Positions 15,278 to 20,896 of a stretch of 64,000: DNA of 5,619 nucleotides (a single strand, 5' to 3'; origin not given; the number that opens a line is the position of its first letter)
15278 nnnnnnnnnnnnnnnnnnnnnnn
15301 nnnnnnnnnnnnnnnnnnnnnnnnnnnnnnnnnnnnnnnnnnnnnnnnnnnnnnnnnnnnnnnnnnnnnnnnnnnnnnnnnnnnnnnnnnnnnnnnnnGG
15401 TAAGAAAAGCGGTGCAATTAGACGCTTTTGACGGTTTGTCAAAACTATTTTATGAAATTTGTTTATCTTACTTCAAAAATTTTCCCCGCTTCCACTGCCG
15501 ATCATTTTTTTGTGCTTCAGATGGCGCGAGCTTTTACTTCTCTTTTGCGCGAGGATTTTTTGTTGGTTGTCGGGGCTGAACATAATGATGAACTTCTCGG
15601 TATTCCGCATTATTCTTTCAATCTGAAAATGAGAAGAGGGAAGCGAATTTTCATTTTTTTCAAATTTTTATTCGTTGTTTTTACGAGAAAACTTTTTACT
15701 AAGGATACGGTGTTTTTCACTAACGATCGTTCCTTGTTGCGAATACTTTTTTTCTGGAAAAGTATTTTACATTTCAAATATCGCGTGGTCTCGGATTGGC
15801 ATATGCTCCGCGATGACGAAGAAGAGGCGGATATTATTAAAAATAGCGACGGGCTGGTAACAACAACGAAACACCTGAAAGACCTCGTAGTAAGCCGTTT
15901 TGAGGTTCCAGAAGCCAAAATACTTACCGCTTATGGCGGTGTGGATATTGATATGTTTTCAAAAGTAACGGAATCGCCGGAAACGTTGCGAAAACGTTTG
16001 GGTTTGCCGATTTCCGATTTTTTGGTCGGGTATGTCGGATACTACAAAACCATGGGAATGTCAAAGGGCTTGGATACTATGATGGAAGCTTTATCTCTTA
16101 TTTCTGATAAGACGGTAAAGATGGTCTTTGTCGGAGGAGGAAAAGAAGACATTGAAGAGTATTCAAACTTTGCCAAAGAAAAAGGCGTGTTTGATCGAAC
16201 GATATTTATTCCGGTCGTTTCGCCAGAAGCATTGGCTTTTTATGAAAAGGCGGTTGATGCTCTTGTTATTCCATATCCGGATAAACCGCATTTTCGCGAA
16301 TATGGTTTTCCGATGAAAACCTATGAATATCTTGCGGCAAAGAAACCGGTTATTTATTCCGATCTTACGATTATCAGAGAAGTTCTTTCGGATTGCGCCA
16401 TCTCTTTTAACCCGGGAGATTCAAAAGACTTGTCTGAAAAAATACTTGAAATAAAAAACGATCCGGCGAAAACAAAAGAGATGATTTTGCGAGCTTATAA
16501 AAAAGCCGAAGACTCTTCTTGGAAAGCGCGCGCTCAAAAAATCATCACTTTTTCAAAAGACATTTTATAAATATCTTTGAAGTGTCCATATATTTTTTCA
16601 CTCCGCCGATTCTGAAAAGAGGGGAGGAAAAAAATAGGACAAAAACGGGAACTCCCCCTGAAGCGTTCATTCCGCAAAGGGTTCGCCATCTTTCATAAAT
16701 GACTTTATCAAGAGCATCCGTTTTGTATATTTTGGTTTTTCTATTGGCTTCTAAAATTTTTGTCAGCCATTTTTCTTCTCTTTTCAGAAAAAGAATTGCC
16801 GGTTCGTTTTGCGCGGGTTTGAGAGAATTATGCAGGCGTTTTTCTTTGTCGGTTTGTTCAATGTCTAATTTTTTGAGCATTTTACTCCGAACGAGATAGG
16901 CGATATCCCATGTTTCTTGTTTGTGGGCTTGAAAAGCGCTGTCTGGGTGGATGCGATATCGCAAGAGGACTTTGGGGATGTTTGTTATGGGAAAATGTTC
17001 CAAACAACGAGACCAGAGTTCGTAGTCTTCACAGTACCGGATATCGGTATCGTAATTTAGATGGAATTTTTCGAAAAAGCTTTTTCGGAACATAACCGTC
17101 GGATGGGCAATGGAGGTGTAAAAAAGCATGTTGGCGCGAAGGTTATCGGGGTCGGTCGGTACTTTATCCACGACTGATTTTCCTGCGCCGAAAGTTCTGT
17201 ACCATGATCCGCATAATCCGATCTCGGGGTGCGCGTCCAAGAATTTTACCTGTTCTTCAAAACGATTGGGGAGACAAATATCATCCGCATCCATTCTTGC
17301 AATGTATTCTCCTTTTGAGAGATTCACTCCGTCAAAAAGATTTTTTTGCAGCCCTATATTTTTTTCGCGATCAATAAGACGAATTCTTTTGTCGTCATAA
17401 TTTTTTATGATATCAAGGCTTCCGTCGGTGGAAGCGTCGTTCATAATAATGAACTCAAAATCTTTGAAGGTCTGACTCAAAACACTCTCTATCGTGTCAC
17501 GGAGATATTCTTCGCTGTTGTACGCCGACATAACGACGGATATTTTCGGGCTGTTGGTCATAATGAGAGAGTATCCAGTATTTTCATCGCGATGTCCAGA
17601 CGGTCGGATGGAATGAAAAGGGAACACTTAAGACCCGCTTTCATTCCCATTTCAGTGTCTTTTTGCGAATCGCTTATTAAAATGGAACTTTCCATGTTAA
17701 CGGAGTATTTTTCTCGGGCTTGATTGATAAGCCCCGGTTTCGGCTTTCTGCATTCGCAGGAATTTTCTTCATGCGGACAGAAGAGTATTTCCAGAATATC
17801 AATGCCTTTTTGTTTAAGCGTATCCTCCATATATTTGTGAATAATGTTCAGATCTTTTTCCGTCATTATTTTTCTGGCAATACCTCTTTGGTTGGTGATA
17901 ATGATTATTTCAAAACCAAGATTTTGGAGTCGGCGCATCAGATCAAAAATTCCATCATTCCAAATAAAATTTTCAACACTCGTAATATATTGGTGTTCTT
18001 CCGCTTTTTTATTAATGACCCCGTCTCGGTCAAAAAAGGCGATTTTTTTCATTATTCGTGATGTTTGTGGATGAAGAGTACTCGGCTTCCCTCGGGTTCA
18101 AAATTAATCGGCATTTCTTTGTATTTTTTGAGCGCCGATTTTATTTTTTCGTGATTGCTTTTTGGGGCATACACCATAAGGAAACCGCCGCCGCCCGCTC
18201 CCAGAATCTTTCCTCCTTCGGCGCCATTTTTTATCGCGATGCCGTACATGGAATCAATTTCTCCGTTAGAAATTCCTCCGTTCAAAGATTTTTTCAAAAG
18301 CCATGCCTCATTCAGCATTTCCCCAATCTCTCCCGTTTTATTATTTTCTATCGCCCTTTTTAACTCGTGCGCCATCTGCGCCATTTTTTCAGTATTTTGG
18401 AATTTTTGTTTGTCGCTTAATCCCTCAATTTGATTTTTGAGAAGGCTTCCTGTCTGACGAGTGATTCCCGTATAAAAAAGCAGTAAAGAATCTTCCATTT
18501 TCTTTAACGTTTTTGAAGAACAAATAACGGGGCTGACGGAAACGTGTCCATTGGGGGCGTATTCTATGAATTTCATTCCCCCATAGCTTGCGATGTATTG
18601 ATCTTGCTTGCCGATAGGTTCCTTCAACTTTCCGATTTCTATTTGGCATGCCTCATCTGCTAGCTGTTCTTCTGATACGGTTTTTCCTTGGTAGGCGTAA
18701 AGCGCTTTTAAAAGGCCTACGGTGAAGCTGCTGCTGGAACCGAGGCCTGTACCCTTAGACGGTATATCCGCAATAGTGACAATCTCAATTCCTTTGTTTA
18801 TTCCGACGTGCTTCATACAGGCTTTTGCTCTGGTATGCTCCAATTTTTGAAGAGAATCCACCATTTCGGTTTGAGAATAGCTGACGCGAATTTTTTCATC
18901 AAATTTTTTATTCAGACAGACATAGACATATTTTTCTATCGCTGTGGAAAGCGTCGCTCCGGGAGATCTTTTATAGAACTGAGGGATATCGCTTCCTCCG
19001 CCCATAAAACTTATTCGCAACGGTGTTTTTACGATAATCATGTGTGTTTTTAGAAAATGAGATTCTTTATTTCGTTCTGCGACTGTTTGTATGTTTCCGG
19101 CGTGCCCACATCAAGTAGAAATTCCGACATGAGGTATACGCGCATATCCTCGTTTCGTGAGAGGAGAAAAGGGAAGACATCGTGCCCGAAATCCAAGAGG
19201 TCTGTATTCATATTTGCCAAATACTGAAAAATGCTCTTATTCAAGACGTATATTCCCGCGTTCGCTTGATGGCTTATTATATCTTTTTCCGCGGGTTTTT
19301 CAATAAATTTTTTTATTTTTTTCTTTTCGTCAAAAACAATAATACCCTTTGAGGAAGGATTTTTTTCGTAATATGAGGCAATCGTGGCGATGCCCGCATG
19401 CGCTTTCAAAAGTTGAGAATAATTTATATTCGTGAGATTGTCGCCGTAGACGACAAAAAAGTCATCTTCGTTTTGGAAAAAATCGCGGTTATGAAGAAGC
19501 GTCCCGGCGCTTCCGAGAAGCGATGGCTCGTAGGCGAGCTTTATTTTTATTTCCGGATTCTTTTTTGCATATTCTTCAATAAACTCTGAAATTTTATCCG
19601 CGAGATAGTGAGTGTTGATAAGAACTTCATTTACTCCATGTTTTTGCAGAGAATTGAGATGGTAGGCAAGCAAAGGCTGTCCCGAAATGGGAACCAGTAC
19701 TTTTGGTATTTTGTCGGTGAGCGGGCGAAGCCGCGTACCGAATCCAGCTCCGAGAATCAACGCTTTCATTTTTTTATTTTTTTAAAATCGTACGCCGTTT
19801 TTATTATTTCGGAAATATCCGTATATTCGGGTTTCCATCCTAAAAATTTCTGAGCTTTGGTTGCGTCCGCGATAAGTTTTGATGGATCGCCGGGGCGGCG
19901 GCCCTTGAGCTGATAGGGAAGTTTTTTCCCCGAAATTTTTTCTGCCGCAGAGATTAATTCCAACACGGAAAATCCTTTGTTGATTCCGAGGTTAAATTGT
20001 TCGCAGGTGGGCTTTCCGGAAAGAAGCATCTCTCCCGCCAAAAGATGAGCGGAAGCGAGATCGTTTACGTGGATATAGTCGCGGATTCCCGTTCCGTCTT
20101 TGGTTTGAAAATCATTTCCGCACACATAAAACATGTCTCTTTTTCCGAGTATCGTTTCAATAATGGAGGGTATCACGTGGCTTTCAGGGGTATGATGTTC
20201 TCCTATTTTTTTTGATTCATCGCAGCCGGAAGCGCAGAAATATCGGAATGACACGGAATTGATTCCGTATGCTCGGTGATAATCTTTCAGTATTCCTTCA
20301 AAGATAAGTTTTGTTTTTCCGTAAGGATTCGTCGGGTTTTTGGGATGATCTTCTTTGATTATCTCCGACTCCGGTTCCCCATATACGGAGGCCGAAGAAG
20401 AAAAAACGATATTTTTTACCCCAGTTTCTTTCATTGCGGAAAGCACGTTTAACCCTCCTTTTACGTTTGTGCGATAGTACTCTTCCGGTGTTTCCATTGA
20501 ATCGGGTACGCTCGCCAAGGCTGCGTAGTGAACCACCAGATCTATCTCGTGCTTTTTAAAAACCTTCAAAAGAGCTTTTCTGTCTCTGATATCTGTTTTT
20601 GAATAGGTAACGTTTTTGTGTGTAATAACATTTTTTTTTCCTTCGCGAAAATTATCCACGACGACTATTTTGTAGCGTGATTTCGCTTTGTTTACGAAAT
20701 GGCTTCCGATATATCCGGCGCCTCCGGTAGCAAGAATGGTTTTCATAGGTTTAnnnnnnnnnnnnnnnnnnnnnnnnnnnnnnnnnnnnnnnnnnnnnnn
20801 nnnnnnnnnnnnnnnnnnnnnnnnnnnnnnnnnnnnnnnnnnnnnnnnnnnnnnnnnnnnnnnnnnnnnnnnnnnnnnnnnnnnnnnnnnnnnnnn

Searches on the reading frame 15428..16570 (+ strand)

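Call 4: search_protein_families(library=pfam, proteins=[window:15428-16570:+], max_evalue=0.001)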
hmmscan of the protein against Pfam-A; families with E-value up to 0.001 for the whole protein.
window:15428-16570:+ (380 aa): 3 families
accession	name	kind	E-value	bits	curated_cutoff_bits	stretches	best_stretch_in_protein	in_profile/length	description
PF00534.26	Glycos_transf_1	-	9.4e-18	64.8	26.4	1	189-358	7-171/172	Glycosyl transferases group 1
PF13692.12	Glyco_trans_1_4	-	2.6e-16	60.6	27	1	199-344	3-141/142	Glycosyl transferases group 1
PF13524.12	Glyco_trans_1_2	-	0.00052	20.4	25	1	291-373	60-143/144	Glycosyl transferase-like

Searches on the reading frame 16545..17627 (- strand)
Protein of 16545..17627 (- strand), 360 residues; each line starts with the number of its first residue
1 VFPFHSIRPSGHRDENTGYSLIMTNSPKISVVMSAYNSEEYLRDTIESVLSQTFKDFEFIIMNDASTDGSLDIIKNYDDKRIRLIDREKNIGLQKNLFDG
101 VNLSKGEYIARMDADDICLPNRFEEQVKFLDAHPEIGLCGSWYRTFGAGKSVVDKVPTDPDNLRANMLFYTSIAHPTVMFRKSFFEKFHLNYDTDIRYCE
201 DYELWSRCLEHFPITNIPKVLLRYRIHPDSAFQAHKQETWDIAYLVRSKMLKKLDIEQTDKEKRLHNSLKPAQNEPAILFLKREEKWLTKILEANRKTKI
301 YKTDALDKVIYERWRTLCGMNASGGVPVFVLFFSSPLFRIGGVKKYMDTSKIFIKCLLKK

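Call 4: search_protein_families(library=pfam, proteins=[window:16545-17627:-], max_evalue=0.001)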
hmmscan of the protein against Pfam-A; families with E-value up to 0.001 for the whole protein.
window:16545-17627:- (360 aa): 3 families
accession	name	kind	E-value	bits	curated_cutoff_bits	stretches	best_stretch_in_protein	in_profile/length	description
PF00535.33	Glycos_transf_2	-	5e-36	124.6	23.3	1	30-153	1-126/168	Glycosyl transferase family 2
PF13641.12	Glyco_tranf_2_3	-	1.6e-12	48.4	27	1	27-140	1-120/230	Glycosyltransferase like family 2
PF10111.15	Glyco_tranf_2_2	-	8.9e-09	35.7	27.3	1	30-227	1-218/276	Glycosyltransferase like family 2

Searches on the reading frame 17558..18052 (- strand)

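Call 4: search_protein_families(library=pfam, proteins=[window:17558-18052:-], max_evalue=0.001)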
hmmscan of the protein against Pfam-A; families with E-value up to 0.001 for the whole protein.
window:17558-18052:- (164 aa): 4 families
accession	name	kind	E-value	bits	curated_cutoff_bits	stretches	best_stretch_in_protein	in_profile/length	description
PF08645.17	PNK3P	-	4.6e-13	49.7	22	1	3-125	1-122/161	Polynucleotide kinase 3 phosphatase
PF13419.12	HAD_2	-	3.7e-09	37.4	23.8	1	27-143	76-175/178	Haloacid dehalogenase-like hydrolase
PF13242.12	Hydrolase_like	-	9.2e-08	32.3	22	1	101-145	2-47/75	HAD-hyrolase-like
PF00702.32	Hydrolase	-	5.5e-07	30.6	26.4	1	18-140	86-191/191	haloacid dehalogenase-like hydrolase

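Call 77: search_protein_families(library=ncbifam, proteins=[window:17558-18052:-], max_evalue=1e-10)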
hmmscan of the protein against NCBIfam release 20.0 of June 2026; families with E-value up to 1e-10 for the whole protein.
window:17558-18052:- (164 aa): 8 families
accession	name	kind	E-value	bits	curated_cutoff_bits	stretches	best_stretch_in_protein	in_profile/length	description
NF006506.0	PRK08942.1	equivalog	3.6e-43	147.2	178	1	2-145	3-145/182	D-glycero-beta-D-manno-heptose 1,7-bisphosphate 7-phosphatase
TIGR00213.1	GmhB_yaeD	subfamily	1.7e-38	132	149.6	1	3-150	2-153/176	D-glycero-beta-D-manno-heptose 1,7-bisphosphate 7-phosphatase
NF050049.1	HBPPhtaseGmhB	domain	2.2e-38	131.7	250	1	2-150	3-147/171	D-glycero-alpha-D-manno-heptose-1,7-bisphosphate 7-phosphatase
TIGR01656.1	Histidinol-ppas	subfamily_domain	6.1e-37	126.8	84.15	1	5-144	3-143/149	histidinol-phosphate phosphatase domain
TIGR01662.1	HAD-SF-IIIA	subfamily_domain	1.1e-28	100.1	44.6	1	3-145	1-137/141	HAD-IIIA family hydrolase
NF003937.0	PRK05446.1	equivalog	1e-25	90.5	443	1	1-143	2-145/355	bifunctional histidinol-phosphatase/imidazoleglycerol-phosphate dehydratase HisB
TIGR01261.1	hisB_Nterm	equivalog_domain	7.5e-24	84.1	140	1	3-141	2-141/161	histidinol-phosphatase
NF005264.0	PRK06769.1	equivalog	1.3e-16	60.9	217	1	4-145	6-135/175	HAD-IIIA family hydrolase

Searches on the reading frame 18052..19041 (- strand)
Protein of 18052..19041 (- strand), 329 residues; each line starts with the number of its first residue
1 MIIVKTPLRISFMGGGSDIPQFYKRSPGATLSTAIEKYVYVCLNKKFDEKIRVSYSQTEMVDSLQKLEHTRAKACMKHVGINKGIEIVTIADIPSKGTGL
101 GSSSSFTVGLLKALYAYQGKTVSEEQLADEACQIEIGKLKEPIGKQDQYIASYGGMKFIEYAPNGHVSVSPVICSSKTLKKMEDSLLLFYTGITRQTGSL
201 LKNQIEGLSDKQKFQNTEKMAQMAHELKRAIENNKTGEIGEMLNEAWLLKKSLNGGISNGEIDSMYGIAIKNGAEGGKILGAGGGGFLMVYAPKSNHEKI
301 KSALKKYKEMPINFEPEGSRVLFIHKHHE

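Call 4: search_protein_families(library=pfam, proteins=[window:18052-19041:-], max_evalue=0.001)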
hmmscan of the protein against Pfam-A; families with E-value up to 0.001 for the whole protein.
window:18052-19041:- (329 aa): 2 families
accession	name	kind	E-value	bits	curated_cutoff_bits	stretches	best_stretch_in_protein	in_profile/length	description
PF00288.32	GHMP_kinases_N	-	5.7e-15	55.7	22.3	1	73-155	8-87/87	GHMP kinases N terminal domain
PF08544.19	GHMP_kinases_C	-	6.2e-09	36.6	21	1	228-307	2-82/85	GHMP kinases C terminal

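Call 77: search_protein_families(library=ncbifam, proteins=[window:18052-19041:-], max_evalue=1e-10)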
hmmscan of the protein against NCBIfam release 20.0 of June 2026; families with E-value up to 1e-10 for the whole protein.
window:18052-19041:- (329 aa): 5 families
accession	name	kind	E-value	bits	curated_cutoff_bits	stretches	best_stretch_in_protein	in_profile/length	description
NF049969.1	GlMnHpPKinHddA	equivalog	2.8e-47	161.8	600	1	2-313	3-325/338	D-glycero-D-manno-heptose 7-phosphate kinase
NF009948.0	PRK13412.1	equivalog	6.6e-28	96.9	721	1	82-305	724-949/974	bifunctional fucokinase/fucose-1-phosphate guanylyltransferase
TIGR00549.1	mevalon_kin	equivalog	2.1e-26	93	163.05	1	32-289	21-274/276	mevalonate kinase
NF003036.0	PRK03926.1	equivalog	1.6e-15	57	403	1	32-312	26-287/302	mevalonate kinase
NF003006.0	PRK03817.1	equivalog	1.6e-11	43.8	443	0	224-309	246-331/352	galactokinase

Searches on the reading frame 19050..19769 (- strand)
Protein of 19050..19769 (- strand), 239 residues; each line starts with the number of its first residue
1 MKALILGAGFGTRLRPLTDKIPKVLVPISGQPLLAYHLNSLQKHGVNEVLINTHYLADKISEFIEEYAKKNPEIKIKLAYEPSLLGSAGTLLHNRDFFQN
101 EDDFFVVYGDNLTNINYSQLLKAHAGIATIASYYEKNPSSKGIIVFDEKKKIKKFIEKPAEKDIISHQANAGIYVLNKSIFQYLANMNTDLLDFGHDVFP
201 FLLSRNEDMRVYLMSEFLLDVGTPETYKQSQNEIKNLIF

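Call 4: search_protein_families(library=pfam, proteins=[window:19050-19769:-], max_evalue=0.001)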
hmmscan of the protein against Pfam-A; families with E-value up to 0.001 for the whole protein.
window:19050-19769:- (239 aa): 2 families
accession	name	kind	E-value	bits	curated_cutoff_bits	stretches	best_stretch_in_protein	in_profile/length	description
PF00483.29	NTP_transferase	-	4.2e-41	141.6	21.2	1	2-234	1-242/245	Nucleotidyl transferase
PF12804.13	NTP_transf_3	-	6.5e-09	36.6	27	1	3-111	1-96/160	MobA-like NTP transferase domain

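Call 77: search_protein_families(library=ncbifam, proteins=[window:19050-19769:-], max_evalue=1e-10)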
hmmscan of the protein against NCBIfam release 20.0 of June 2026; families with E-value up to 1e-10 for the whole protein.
window:19050-19769:- (239 aa): 24 families
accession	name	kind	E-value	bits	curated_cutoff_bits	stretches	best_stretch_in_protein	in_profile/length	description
TIGR03992.1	Arch_glmU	subfamily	2.4e-35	122.2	292.1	1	1-224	1-217/393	bifunctional sugar-1-phosphate nucleotidylyltransferase/acetyltransferase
TIGR01208.1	rmlA_long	equivalog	1.6e-31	109.5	320.25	1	2-229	1-229/353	glucose-1-phosphate thymidylyltransferase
NF052502.1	man1P_GTase_Rv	exception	2.6e-31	108.7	440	1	2-231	2-227/352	mannose-1-phosphate guanylyltransferase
NF041173.1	Sug_nt_acttase_Thmprot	equivalog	5.1e-28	98.1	600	1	1-224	1-217/405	bifunctional sugar-1-phosphate nucleotidylyltransferase/acetyltransferase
NF049965.1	GlMnHpPGnyltfHddC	equivalog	2.2e-27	96.1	300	1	1-230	1-217/221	D-glycero-D-manno-heptose 1-phosphate guanosyltransferase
NF045761.1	NAMPUrTaseMurU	equivalog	6.3e-27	94.9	250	1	1-189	1-186/226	N-acetylmuramate alpha-1-phosphate uridylyltransferase MurU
NF041313.1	UDPGP_AglF_Halo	equivalog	1.2e-25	90.3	400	1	1-188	1-186/234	UTP--glucose-1-phosphate uridylyltransferase AglF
TIGR02091.1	glgC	equivalog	1.7e-24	86.6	424.9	1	2-230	2-255/364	glucose-1-phosphate adenylyltransferase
NF003670.0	PRK05293.1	equivalog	2e-22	79.7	470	1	3-233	7-257/382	glucose-1-phosphate adenylyltransferase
TIGR02623.1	G1P_cyt_trans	equivalog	7.3e-20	71.5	300.25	0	1-79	1-79/255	glucose-1-phosphate cytidylyltransferase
TIGR01173.1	glmU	equivalog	4.1e-18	65.5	366.85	1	1-187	1-184/452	bifunctional UDP-N-acetylglucosamine diphosphorylase/glucosamine-1-phosphate N-acetyltransferase GlmU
TIGR01207.1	rmlA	equivalog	6.9e-18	64.8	360.65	1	2-187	1-186/286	glucose-1-phosphate thymidylyltransferase RfbA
NF002772.0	PRK02862.1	equivalog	7.8e-18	64.4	537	1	3-230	6-268/429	glucose-1-phosphate adenylyltransferase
TIGR01099.1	galU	equivalog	1.5e-17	64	326.8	1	1-188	2-218/261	UTP--glucose-1-phosphate uridylyltransferase GalU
NF001947.0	PRK00725.1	subfamily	1e-16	60.8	470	1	3-208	19-251/426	glucose-1-phosphate adenylyltransferase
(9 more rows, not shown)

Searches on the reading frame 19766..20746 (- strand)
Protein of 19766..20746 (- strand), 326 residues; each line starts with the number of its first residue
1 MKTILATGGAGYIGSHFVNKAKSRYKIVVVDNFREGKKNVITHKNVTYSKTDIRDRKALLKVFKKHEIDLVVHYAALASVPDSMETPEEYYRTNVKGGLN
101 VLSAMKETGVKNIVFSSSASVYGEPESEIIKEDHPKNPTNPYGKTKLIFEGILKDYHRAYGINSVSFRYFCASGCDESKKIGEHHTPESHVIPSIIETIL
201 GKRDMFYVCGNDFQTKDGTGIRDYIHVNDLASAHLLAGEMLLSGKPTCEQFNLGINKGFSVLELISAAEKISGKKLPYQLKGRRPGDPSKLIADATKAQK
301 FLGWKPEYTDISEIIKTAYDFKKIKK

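Call 4: search_protein_families(library=pfam, proteins=[window:19766-20746:-], max_evalue=0.001)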
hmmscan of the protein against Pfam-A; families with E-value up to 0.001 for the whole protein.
window:19766-20746:- (326 aa): 8 families
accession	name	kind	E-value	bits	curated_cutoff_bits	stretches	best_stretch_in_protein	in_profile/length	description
PF16363.11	GDP_Man_Dehyd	-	3.1e-55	188.4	27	1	5-315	1-329/332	GDP-mannose 4,6 dehydratase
PF01370.27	Epimerase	-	1.2e-54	185.7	20.9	1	4-254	1-240/240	NAD dependent epimerase/dehydratase family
PF01073.25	3Beta_HSD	-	2.2e-20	73.3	22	1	6-151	2-155/280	3-beta hydroxysteroid dehydrogenase/isomerase family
PF02719.21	Polysacc_synt_2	-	3.2e-17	63.1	20.2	1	4-161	1-157/293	Polysaccharide biosynthesis protein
PF04321.23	RmlD_sub_bind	-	2.7e-16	60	27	1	3-162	2-145/287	RmlD substrate binding domain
PF13460.12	NAD_binding_10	-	8.5e-09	36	27.2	1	8-127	1-107/184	NAD(P)H-binding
PF07993.18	NAD_binding_4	-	1.3e-08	34.8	20.1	1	66-169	87-204/258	Male sterility protein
PF05368.20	NmrA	-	6.8e-08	32.9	27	1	2-119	3-108/298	NmrA-like family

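Call 77: search_protein_families(library=ncbifam, proteins=[window:19766-20746:-], max_evalue=1e-10)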
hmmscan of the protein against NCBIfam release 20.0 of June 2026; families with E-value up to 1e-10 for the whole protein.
window:19766-20746:- (326 aa): 18 families
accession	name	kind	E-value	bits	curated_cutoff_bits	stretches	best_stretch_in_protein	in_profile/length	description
TIGR01179.1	galE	equivalog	3.9e-115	384.2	262.3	1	4-323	2-326/332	UDP-glucose 4-epimerase GalE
NF007956.0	PRK10675.1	subfamily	2.9e-74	250.2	394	1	4-309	3-317/338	UDP-glucose 4-epimerase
TIGR01181.1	dTDP_gluc_dehyt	equivalog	1.2e-37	129.7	365.1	1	4-317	2-306/321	dTDP-glucose 4,6-dehydratase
TIGR04180.1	EDH_00030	hypoth_equivalog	5.6e-34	117.6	475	1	4-308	1-296/297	NAD-dependent 4,6-dehydratase LegB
TIGR02197.1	heptose_epim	equivalog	5.9e-31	107.8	274.6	1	4-274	1-262/316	ADP-glyceromanno-heptose 6-epimerase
NF011728.1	PRK15181.1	equivalog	9.9e-23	80.7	760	1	2-319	16-334/348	Vi polysaccharide biosynthesis UDP-N-acetylglucosaminuronic acid C-4 epimerase TviC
NF007582.0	PRK10217.1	equivalog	1.7e-22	80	698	1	1-318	1-328/355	dTDP-glucose 4,6-dehydratase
NF007490.0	PRK10084.1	subfamily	1e-21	77.3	649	1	4-318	3-331/361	dTDP-glucose 4,6-dehydratase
TIGR02622.1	CDP_4_6_dhtase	equivalog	3.2e-21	75.9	278.45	1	43-319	51-327/352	CDP-glucose 4,6-dehydratase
NF042423.1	oxyalk_red_Shew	equivalog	1.8e-17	63.4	580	1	2-249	9-232/331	2-alkyl-3-oxoalkanoate reductase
NF043036.1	ErythonDh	equivalog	4.5e-17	62.2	325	1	4-164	3-171/321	D-erythronate dehydrogenase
TIGR01472.1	gmd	equivalog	1e-16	61.1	415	1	20-317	32-333/342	GDP-mannose 4,6-dehydratase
TIGR03589.1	PseB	equivalog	1.8e-16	60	407.75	1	2-152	5-145/324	UDP-N-acetylglucosamine 4,6-dehydratase (inverting)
TIGR03466.1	HpnA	hypoth_equivalog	4.5e-15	55.4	367.65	1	3-158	2-157/327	hopanoid-associated sugar epimerase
NF008360.0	PRK11150.1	equivalog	1.5e-14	53.9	452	1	4-265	2-247/310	ADP-glyceromanno-heptose 6-epimerase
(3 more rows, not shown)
